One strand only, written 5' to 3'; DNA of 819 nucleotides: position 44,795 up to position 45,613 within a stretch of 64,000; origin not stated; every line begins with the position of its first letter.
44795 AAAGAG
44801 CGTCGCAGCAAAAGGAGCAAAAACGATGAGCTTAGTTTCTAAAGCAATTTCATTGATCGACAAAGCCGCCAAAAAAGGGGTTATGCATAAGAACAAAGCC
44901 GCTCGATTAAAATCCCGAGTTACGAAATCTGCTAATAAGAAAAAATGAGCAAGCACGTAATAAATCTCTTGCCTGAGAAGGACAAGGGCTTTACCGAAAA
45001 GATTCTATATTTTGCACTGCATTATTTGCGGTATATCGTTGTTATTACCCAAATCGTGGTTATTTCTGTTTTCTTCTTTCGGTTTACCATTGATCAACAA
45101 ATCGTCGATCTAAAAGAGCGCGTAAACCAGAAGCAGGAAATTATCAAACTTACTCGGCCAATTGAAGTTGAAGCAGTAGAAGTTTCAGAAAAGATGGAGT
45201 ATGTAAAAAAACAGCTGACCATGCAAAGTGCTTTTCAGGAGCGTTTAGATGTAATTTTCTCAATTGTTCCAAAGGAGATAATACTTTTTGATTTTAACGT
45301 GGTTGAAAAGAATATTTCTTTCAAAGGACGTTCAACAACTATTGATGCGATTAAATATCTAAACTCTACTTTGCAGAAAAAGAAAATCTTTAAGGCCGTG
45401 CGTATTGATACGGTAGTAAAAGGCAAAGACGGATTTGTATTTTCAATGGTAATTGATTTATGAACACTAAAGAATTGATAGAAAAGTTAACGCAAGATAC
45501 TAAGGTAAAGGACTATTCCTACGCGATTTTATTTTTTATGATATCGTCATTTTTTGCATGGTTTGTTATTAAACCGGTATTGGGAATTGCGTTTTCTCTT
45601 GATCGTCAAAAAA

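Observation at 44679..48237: Ribosomal protein S20 gene is translationally coupled to an orphan PilN/PilO-like pair and three surface or membrane proteins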

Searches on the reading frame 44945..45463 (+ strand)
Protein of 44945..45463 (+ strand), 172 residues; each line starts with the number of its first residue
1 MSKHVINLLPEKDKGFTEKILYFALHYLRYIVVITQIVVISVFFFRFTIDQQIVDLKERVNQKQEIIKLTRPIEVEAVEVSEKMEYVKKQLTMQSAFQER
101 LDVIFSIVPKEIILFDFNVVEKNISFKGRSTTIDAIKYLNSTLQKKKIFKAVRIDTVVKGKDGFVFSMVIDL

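Call 4: search_protein_families(library=pfam, proteins=[window:44945-45463:+], max_evalue=1)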
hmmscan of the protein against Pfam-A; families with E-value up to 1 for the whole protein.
window:44945-45463:+ (172 aa): 1 family
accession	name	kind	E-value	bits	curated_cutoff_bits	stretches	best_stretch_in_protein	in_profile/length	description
PF05137.18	PilN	-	3.6e-05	24.1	22.8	1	101-168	3-74/78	Fimbrial assembly protein (PilN)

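Call 15: find_homologous_proteins(query=window:44945-45463:+, max_evalue=0.01)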
Query window:44945-45463:+ (172 aa): 94 proteins with E <= 0.01 among 176 candidates.
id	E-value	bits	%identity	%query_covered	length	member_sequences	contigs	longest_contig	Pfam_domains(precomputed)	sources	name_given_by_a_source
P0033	2.6e-99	347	100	100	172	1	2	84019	-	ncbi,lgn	-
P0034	5.3e-84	298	83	100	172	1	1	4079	PF05137.19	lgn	-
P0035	1.5e-83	296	84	100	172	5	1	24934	PF05137.19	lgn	-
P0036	8.7e-83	294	83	100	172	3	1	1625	-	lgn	-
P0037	5.7e-75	268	76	100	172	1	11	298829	PF05137.19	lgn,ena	-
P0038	7.3e-70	252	71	100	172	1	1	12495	-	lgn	-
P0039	1.9e-68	247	69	100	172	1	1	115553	-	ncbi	-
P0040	2.8e-67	243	68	100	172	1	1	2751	-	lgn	-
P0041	5.1e-67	243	69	100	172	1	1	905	PF05137.19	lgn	-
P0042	3.0e-66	240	70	100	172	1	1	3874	-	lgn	-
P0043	1.8e-54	202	59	100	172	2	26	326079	-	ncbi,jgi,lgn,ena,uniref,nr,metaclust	ncbi:hypothetical protein A3D80_03245 [Candidatus Roizmanbacteria bacterium RIFCSPHIGHO2_02_FULL_40_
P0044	3.2e-38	149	49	98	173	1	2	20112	-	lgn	-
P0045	9.0e-38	148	45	100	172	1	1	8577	PF05137.19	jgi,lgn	-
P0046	3.1e-37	146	47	100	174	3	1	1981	PF05137.19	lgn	-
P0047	1.8e-36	143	48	97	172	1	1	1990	PF05137.19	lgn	-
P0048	3.1e-35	139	46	100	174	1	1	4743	PF05137.19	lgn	-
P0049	6.2e-35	138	45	99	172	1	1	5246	PF05137.19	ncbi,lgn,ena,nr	ncbi:MAG TPA: PilN domain-containing protein [Candidatus Nitrosocosmicus sp.]|nr:PilN domain-contain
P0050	1.1e-34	138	44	100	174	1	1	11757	PF05137.19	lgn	-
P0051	2.0e-34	137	45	100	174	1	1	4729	PF05137.19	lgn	-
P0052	4.2e-34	136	46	99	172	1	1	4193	PF05137.19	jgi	jgi:Tfp pilus assembly protein PilN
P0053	4.6e-33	132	46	97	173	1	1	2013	PF05137.19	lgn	-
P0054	6.8e-33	132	46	97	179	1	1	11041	PF05137.19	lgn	-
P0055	4.4e-32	129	44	100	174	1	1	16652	PF05137.19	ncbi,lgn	-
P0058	5.7e-31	126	40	96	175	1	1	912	PF05137.19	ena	-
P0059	7.3e-31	125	41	98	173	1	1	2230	PF05137.19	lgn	-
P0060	8.0e-31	125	40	98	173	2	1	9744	PF05137.19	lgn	-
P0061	1.8e-30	124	41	94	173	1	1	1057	PF05137.19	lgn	-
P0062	4.1e-30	123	39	98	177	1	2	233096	PF05137.19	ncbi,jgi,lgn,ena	-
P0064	6.5e-30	122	45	96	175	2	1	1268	PF05137.19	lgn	-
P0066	6.3e-29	119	45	97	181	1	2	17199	PF05137.19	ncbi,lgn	ncbi:MAG: PilN domain-containing protein [Candidatus Paceibacterota bacterium]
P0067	1.2e-28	118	39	98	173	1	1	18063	PF05137.19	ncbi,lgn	-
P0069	2.0e-28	117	39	98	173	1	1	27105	PF05137.19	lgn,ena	-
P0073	9.8e-28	115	40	97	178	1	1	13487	PF05137.19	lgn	-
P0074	1.3e-27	115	38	98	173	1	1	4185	PF05137.19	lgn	-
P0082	6.9e-27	112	38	98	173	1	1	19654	PF05137.19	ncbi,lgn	ncbi:hypothetical protein BH09PAT2_BH09PAT2_00640 [soil metagenome]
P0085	1.9e-26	111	38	98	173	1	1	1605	PF05137.19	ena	-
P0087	2.5e-26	110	41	94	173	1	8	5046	PF05137.19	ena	-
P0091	3.4e-26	110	36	98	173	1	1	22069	PF05137.19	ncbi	-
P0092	3.4e-26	110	42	94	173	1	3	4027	PF05137.19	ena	-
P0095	4.6e-26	110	36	96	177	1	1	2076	PF05137.19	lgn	-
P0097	7.1e-26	109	38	95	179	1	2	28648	PF05137.19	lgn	-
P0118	2.0e-24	104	38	98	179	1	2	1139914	-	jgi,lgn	jgi:Tfp pilus assembly protein PilN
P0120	4.6e-24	103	40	95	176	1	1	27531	PF05137.19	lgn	-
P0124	9.4e-23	99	34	98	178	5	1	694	PF05137.19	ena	-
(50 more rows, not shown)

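Call 18: find_encoding_contigs(protein=P0118, flank=10000, max_places=1)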
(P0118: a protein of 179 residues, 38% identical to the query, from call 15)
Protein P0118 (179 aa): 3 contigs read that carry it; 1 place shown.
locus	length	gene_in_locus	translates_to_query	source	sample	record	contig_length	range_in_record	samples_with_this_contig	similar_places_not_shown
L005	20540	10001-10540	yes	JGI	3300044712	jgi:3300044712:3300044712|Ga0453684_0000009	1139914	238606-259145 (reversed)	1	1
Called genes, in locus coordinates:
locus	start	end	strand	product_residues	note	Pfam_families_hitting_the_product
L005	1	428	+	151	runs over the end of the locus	PF00380:Ribosomal_S9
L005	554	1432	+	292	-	PF00535:Glycos_transf_2, PF10111:Glyco_tranf_2_2, PF13641:Glyco_tranf_2_3, PF13632:Glyco_trans_2_3 (weak)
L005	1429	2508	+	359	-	PF13439:Glyco_transf_4, PF20706:GT4-conflict (weak), PF00534:Glycos_transf_1, PF13692:Glyco_trans_1_4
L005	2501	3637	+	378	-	PF00534:Glycos_transf_1, PF13692:Glyco_trans_1_4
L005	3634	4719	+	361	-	PF00483:NTP_transferase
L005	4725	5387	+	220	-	PF02397:Bac_transf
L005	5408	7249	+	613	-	PF13196:DUF4012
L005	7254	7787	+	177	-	PF11967:RecO_N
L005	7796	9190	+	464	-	PF28494:GlyRS_ins_1 (faint), PF00587:tRNA-synt_2b, PF03129:HGTP_anticodon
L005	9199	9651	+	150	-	-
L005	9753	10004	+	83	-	PF01649:Ribosomal_S20p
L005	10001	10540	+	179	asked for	-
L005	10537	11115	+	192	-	-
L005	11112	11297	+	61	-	-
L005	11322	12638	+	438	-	PF19077:Big_13 (weak)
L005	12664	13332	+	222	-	-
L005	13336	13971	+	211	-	-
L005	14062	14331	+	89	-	-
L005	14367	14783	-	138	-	PF00383:dCMP_cyt_deam_1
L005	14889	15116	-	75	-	PF04993:TfoX_N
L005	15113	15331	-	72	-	-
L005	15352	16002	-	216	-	PF00121:TIM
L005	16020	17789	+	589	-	PF00580:UvrD-helicase, PF13245:AAA_19, PF13087:AAA_12 (faint), PF13361:UvrD_C, PF13538:UvrD_C_2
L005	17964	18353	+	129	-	PF00132:Hexapep, PF14602:Hexapep_2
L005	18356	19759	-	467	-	PF12229:PG_binding_4, PF04294:VanW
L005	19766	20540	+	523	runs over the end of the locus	PF01547:SBP_bac_1, PF13416:SBP_bac_8, PF13343:SBP_bac_6 (faint)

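Call 19: find_encoding_contigs(protein=P0066, flank=10000, max_places=1)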
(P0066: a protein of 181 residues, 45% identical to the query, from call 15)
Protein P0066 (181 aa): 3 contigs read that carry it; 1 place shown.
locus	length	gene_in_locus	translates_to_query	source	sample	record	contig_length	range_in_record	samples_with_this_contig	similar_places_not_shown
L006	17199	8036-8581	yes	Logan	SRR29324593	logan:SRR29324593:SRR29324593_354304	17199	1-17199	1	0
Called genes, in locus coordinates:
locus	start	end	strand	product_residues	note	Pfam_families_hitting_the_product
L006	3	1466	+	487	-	?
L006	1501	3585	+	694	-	PF17854:FtsK_alpha, PF01580:FtsK_SpoIIIE, PF09397:FtsK_gamma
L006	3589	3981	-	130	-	PF01894:YjbQ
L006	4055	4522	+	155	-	PF13473:Cupredoxin_1 (weak), PF00127:Copper-bind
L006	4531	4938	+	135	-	PF13380:CoA_binding_2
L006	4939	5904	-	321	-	PF02618:YceG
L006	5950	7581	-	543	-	PF03023:MurJ, PF01554:MatE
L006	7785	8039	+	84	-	PF01649:Ribosomal_S20p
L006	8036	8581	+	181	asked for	PF05137:PilN (weak)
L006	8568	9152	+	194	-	-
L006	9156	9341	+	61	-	-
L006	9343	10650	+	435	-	PF00041:fn3 (faint), PF16656:Pur_ac_phosph_N, PF19077:Big_13 (weak)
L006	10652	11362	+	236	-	-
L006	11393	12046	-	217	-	PF00121:TIM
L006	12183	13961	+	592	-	PF00580:UvrD-helicase, PF13245:AAA_19, PF13604:AAA_30 (faint), PF01443:Viral_helicase1 (faint), PF13087:AAA_12 (faint), PF13361:UvrD_C, PF13538:UvrD_C_2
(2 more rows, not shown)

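Call 21: search_solved_structures(query=A2, max_evalue=1, show_alignments=2)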
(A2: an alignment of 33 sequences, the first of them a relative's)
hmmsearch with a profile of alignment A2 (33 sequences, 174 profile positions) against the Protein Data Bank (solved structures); distinct sequences matched with E-value up to 1: 5.
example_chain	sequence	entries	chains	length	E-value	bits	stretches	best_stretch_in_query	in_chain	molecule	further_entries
4aj5_A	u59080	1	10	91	0.058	16.4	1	73-147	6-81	SPINDLE AND KINETOCHORE-ASSOCIATED PROTEIN 1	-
3jc8_Na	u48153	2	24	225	0.17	14.9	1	57-141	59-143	PilN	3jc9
9kt0_A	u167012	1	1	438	0.31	14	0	40-90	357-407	PcApiGT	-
9ksv_A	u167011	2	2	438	0.31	14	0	40-90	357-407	PcApiGT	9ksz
3rh3_A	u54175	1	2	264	0.82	12.7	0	61-150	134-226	Uncharacterized DUF3829-like protein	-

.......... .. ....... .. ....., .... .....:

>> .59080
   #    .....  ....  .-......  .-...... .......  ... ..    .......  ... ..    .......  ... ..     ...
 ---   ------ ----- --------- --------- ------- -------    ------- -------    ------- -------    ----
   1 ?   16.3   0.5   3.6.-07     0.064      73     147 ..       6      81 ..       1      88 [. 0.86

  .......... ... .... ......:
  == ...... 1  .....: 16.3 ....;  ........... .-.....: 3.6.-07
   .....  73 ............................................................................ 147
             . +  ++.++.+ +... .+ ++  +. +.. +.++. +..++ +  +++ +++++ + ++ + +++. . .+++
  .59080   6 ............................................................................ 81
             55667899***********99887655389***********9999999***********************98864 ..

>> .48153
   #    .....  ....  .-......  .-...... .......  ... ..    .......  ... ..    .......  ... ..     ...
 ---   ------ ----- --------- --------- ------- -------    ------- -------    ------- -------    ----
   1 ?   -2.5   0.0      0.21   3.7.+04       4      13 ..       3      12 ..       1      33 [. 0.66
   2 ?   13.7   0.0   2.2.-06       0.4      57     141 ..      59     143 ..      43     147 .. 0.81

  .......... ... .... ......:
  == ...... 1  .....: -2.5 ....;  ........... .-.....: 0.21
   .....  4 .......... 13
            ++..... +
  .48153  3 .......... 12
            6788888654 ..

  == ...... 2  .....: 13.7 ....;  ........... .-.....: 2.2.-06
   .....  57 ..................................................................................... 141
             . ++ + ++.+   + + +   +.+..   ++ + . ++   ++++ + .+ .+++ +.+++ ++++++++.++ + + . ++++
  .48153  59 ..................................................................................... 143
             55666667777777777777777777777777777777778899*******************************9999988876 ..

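Call 22: find_related_loci(query=A2, collection=genome_contigs, flank=10000)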
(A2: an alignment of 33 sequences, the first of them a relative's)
Query A2 (172 aa) in genome_contigs; peptide patterns used: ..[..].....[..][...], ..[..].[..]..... (x = any residue, [..] = any of these).
132 stretches matched a pattern; 89 encode a relative of the query (tblastn E <= 1e-3); the best 80 are kept; 80 distinct loci.
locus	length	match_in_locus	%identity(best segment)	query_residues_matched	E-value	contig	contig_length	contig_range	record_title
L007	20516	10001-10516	88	1-172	9e-90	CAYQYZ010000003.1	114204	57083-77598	MAG TPA_asm: uncultured Gammaproteobacteria bacterium isolate SRP286056_co1_376 genome assembly, contig: NODE_118_length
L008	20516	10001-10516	84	1-172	2e-85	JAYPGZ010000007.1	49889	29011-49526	MAG: Candidatus Roizmanbacteria bacterium isolate 139578_S179_concoct_bins.tsv.227 NODE_557_length_49889_cov_7.060982, w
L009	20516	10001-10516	59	1-172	9e-56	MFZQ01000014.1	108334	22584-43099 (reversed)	MAG: Candidatus Roizmanbacteria bacterium RIFCSPHIGHO2_02_FULL_40_13b rifcsphigho2_02_scaffold_317, whole genome shotgun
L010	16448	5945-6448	47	3-170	4e-43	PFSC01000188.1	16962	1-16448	MAG: Candidatus Roizmanbacteria bacterium CG_4_9_14_0_2_um_filter_39_13 CG_4_9_14_0.2_um_filter_scaffold_1887_c, whole g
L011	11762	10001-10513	43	1-171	1e-41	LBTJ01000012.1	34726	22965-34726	MAG: Candidatus Roizmanbacteria bacterium GW2011_GWA2_37_7 US54_C0012, whole genome shotgun sequence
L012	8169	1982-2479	42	3-168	1e-40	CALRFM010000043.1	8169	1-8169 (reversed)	MAG: Patescibacteria group bacterium isolate TH-Jun18-152 genome assembly, contig: TH-Jun18-C20251, whole genome shotgun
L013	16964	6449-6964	43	1-172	3e-40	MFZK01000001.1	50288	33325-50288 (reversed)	MAG: Candidatus Roizmanbacteria bacterium RIFCSPHIGHO2_02_FULL_37_13b rifcsphigho2_02_scaffold_1082, whole genome shotgu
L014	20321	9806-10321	44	1-172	2e-40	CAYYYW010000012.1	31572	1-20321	MAG TPA_asm: uncultured Gammaproteobacteria bacterium isolate SRP178699_co1_35 genome assembly, contig: NODE_1487_length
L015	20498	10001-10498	43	3-168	5e-40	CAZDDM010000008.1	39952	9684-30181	MAG TPA_asm: uncultured Gammaproteobacteria bacterium isolate SRP093185_co1_196 genome assembly, contig: NODE_425_length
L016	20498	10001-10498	43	3-168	9e-40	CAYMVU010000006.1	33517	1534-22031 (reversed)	MAG TPA_asm: uncultured Gammaproteobacteria bacterium isolate SRP093185_co1_18 genome assembly, contig: NODE_600_length_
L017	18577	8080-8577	45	3-168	2e-39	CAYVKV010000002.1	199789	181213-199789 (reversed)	MAG TPA_asm: uncultured Gammaproteobacteria bacterium isolate SRP269290_co1_86 genome assembly, contig: NODE_49_length_1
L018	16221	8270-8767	45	3-168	2e-39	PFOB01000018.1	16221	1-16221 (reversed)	MAG: Candidatus Roizmanbacteria bacterium CG_4_10_14_0_2_um_filter_39_13 CG_4_10_14_0.2_scaffold_1590_c, whole genome sh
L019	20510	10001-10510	44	1-170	2e-39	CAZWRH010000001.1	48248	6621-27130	MAG TPA_asm: uncultured Gammaproteobacteria bacterium isolate SRP170004_co1_227 genome assembly, contig: NODE_883_length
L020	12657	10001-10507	41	3-171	1e-38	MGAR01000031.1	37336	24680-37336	MAG: Candidatus Roizmanbacteria bacterium RIFCSPLOWO2_01_FULL_41_22 rifcsplowo2_01_scaffold_4728, whole genome shotgun s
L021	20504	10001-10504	40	1-168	2e-38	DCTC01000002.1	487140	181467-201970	MAG TPA_asm: Candidatus Roizmanbacteria bacterium UBA1450 UBA1450_contig_899, whole genome shotgun sequence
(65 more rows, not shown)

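Call 53: find_homologous_proteins(query=A2, max_evalue=1)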
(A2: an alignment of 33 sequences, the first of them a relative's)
Query A2 (33 sequences) (172 aa, profile of the alignment): 700 proteins with E <= 1 among 5529 candidates; the best 120 are listed.
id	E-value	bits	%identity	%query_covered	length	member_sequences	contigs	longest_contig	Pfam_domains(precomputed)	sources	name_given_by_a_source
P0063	1.3e-71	258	38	99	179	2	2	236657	-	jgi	jgi:hypothetical protein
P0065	1.8e-71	257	43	92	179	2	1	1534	-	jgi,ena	-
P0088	5.7e-71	256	39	95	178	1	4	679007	-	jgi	jgi:Tfp pilus assembly protein PilN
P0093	6.7e-71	256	41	87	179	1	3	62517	-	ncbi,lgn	-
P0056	1.5e-70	255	39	99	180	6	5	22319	-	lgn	-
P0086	1.5e-70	254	39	98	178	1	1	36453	-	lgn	-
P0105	1.8e-70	254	38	95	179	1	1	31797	-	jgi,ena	-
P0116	2.7e-70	254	37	98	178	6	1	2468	-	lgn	-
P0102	3.3e-70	253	39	90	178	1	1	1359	-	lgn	-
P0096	3.4e-70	253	40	90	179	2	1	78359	-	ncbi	-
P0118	3.4e-70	253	38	98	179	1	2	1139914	-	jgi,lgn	jgi:Tfp pilus assembly protein PilN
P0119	4.3e-70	253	38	95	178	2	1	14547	-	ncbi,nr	ncbi:MAG: hypothetical protein NTZ55_03355 [Candidatus Roizmanbacteria bacterium]|nr:hypothetical pr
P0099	4.8e-70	253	38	95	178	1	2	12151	-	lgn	-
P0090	5.3e-70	253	40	90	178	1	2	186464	-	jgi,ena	-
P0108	5.4e-70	253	37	95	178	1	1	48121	-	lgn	-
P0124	5.9e-68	246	34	98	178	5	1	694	PF05137.19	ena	-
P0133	1.0e-65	239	40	94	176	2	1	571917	PF05137.19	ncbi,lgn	-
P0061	5.0e-65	236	41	94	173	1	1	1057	PF05137.19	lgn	-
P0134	1.1e-64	235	44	94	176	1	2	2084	PF05137.19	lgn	-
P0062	3.6e-64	234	39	98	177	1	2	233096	PF05137.19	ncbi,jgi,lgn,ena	-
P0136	7.3e-64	233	40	94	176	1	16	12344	PF05137.19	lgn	-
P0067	7.4e-64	233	39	98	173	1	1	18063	PF05137.19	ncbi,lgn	-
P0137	9.4e-64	232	40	94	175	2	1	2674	PF05137.19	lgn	-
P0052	1.0e-63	232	46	99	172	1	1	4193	PF05137.19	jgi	jgi:Tfp pilus assembly protein PilN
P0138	2.9e-63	231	39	98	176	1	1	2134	PF05137.19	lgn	-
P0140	3.8e-63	230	39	98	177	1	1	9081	PF05137.19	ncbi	-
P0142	5.3e-63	230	42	94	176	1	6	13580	PF05137.19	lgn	-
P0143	7.0e-63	230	41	94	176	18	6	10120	PF05137.19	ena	-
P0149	2.6e-62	228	40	98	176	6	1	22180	PF05137.19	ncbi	-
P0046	2.8e-62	228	47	100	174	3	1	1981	PF05137.19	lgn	-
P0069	3.2e-62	227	39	98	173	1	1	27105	PF05137.19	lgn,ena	-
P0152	3.3e-62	227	41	90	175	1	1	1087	PF05137.19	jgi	-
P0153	3.6e-62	227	39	98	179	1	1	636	PF05137.19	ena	-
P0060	3.9e-62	227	40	98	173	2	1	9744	PF05137.19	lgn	-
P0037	4.5e-62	227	76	100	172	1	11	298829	PF05137.19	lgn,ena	-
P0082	5.1e-62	227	38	98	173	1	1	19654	PF05137.19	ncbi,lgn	ncbi:hypothetical protein BH09PAT2_BH09PAT2_00640 [soil metagenome]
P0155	6.1e-62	226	38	98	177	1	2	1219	PF05137.19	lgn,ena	-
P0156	8.5e-62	226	42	95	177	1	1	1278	PF05137.19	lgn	-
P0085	9.1e-62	226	38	98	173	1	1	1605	PF05137.19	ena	-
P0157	9.4e-62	226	42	94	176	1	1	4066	PF05137.19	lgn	-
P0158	9.7e-62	226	45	97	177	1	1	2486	PF05137.19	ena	-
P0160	1.1e-61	226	35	98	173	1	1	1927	PF05137.19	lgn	-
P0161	1.3e-61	225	42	95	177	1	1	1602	PF05137.19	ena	-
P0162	1.4e-61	225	37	98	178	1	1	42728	PF05137.19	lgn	-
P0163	1.5e-61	225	36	98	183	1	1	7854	PF05137.19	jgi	jgi:Tfp pilus assembly protein PilN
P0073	2.0e-61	225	40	97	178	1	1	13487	PF05137.19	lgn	-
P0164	2.3e-61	225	46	98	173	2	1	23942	PF05137.19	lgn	-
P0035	2.4e-61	225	84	100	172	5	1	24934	PF05137.19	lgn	-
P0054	2.8e-61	224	46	97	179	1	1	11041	PF05137.19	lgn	-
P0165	2.9e-61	224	37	98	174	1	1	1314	PF05137.19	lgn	-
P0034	3.4e-61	224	83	100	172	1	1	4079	PF05137.19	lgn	-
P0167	5.0e-61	223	36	96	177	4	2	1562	PF05137.19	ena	-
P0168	5.1e-61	223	40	98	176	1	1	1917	PF05137.19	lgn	-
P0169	7.0e-61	223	46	98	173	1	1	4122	PF05137.19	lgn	-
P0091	7.6e-61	223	36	98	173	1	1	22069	PF05137.19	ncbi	-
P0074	8.6e-61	223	38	98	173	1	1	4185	PF05137.19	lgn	-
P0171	9.0e-61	223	38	98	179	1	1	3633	PF05137.19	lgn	-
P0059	1.1e-60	222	41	98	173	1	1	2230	PF05137.19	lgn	-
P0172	1.2e-60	222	39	98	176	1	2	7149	PF05137.19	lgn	-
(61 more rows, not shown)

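Call 56: search_protein_families(library=ncbifam, proteins=[window:44945-45463:+], max_evalue=10)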
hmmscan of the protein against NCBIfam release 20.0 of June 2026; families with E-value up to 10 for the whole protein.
window:44945-45463:+ (172 aa): 0 families
